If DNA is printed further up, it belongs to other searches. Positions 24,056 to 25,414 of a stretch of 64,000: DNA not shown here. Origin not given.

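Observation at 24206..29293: Unknown P-loop protein heads an argC-argB-argD-argF operon that lacks argA, argJ and argE: candidate non-orthologous first-step enzyme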

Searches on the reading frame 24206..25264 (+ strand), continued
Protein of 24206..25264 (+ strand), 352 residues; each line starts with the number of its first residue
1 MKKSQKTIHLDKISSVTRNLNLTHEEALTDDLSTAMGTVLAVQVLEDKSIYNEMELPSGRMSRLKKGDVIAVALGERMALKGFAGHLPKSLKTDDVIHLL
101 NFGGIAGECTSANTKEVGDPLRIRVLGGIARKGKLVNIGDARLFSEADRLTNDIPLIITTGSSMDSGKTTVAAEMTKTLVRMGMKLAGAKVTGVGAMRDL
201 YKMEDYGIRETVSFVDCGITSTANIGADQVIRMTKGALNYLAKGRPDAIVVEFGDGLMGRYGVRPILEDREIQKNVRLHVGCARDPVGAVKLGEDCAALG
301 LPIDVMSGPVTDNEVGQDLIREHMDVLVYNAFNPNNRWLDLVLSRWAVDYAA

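Call 82: find_encoding_contigs(protein=P0252, flank=10000, max_places=2)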
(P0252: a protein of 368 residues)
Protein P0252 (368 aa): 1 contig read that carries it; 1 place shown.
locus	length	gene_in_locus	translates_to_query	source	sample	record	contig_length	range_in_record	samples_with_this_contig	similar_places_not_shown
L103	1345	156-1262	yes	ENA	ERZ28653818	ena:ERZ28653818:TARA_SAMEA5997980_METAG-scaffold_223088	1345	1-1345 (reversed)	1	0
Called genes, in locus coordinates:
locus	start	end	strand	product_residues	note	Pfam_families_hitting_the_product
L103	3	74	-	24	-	?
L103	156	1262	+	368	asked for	-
